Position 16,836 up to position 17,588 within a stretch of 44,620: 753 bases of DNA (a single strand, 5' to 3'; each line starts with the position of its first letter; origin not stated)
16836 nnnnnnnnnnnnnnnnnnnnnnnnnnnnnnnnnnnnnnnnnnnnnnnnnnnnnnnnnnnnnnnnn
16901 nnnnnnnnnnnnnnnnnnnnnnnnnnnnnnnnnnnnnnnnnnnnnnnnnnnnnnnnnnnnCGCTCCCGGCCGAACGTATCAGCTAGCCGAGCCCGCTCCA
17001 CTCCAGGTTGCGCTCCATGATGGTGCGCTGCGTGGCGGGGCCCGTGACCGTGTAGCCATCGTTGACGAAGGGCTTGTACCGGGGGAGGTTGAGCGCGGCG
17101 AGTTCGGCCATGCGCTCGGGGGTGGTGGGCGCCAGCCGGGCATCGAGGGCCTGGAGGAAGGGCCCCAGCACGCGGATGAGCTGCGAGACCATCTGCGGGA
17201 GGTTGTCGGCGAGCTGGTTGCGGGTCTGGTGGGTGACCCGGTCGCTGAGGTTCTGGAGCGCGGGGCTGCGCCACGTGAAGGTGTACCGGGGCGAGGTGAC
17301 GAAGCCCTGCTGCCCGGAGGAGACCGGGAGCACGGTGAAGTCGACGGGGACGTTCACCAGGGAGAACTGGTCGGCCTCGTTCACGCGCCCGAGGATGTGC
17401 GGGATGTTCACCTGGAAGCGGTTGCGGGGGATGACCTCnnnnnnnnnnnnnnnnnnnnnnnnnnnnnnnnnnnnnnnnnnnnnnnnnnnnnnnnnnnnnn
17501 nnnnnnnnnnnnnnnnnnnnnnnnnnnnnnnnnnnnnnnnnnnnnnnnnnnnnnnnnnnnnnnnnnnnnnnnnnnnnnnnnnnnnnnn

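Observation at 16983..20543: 1186-aa fusion of two complete radical-SAM cores in one polypeptide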

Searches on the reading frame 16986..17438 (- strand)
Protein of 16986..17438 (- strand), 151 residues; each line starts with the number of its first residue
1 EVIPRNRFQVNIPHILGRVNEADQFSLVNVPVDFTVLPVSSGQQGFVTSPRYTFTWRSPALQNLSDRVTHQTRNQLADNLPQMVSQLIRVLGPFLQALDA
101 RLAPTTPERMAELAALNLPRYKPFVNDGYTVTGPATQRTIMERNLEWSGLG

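Call 71: predict_structure(alignment_id=A5)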
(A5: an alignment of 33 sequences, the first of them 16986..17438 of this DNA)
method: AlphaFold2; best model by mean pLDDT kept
length: 151 residues; sequences in the alignment: 33
mean_pLDDT: 86.3   pTM: 0.77
mean pLDDT of the five models: 86.3, 84.3, 82.1, 82.0, 81.2
residues with pLDDT >= 90: 92; 70-90: 33; 50-70: 25; < 50: 1
segments of 3 or more residues with pLDDT < 50: none
pLDDT, mean of each block of 10 residues (from residue 1): 84 85 83 95 95 91 72 87 95 97 95 95 96 67 63 49
secondary structure, 60 per line:
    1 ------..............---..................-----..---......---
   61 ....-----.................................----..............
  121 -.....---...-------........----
elements in order: E7-20 E24-38 E52-57 H61-64 H70-102 H107-120 H122-126 E130-132 H140-147

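Call 74: fold_search(model_id=the predicted structure, library=pdb)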
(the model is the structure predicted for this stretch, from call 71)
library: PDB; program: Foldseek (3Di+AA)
matches with E <= 10: 439; with E <= 0.001: 0
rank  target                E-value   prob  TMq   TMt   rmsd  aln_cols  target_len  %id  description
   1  5e5p                  1.6e-01  0.12  0.18  0.11  18.1       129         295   12  Wild type I-SmaMI in the space group of C121 (released 2016-01-13)
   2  1n3f_A                1.7e-01  0.21  0.19  0.19  10.6        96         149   11  Crystal structure of I-CreI bound to a palindromic DNA sequence II (palindrome of right side of wildtype DNA target se (released 2003-06-03)
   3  6fb0_B                1.7e-01  0.14  0.20  0.20  17.3       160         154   11  Crystal Structure of a Tailored I-CreI Homing Endonuclease Protein (3115 variant) in complex with its target DNA (Haem (released 2018-07-18)
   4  6uw0_A                1.9e-01  0.10  0.17  0.11  17.9       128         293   10  Engineered variant of I-OnuI meganuclease with improved thermostability and fully altered specificity targeting choler (released 2019-12-18)
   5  1bp7_A                2.0e-01  0.12  0.19  0.19  17.1       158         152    8  GROUP I MOBILE INTRON ENDONUCLEASE I-CREI COMPLEXED WITH HOMING SITE DNA (released 1999-01-06)
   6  2xe0_B                2.3e-01  0.20  0.18  0.18  10.4        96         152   12  Molecular basis of engineered meganuclease targeting of the endogenous human RAG1 locus (released 2010-09-29)
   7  3mxb_R                2.3e-01  0.20  0.19  0.19  10.4        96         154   12  Molecular basis of engineered meganuclease targeting of the endogenous human RAG1 locus (released 2010-10-06)
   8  1mow_A                2.3e-01  0.11  0.19  0.14  17.1       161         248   10  E-DreI (released 2002-11-29)
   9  3mx9_A                2.3e-01  0.10  0.18  0.11  19.1       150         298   14  Molecular basis of engineered meganuclease targeting of the endogenous human RAG1 locus (released 2010-10-06)
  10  6fb8_B                2.4e-01  0.12  0.19  0.19  15.8       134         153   12  Crystal Structure of the I-CreI Homing Endonuclease D75N variant in complex with an altered version of its target DNA  (released 2018-07-18)
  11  5t2h_A                2.6e-01  0.15  0.17  0.11   7.5        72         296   15  Engineered variant of I-OnuI meganuclease targeting the Human TCRa gene; harbors 43 point mutations relative to wild-t (released 2017-05-03)
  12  2vbn_A                2.9e-01  0.20  0.19  0.18  10.4        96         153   11  Molecular basis of human XPC gene recognition and cleavage by engineered homing endonuclease heterodimers (released 2008-10-28)
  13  1n3e_A                2.9e-01  0.10  0.20  0.20  17.0       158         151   10  Crystal structure of I-CreI bound to a palindromic DNA sequence I (palindrome of left side of wildtype DNA target sequ (released 2003-06-03)
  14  4aad_A                2.9e-01  0.08  0.18  0.18  17.6       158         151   11  Crystal structure of the mutant D75N I-CreI in complex with its wild- type target in absence of metal ions at the acti (released 2012-05-02)
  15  2vbl_A                3.1e-01  0.18  0.19  0.19  10.3        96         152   10  Molecular basis of human XPC gene recognition and cleavage by engineered homing endonuclease heterodimers (released 2008-10-28)
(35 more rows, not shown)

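Call 86: search_protein_families(library=pfam, proteins=[window:16986-17438:-], max_evalue=1)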
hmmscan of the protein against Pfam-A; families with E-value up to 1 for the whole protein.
window:16986-17438:- (151 aa): 1 family
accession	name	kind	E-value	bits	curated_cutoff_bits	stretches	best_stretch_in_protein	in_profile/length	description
PF10025.14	DUF2267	-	0.16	12.6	29.8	1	61-88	28-55/122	Uncharacterized conserved protein (DUF2267)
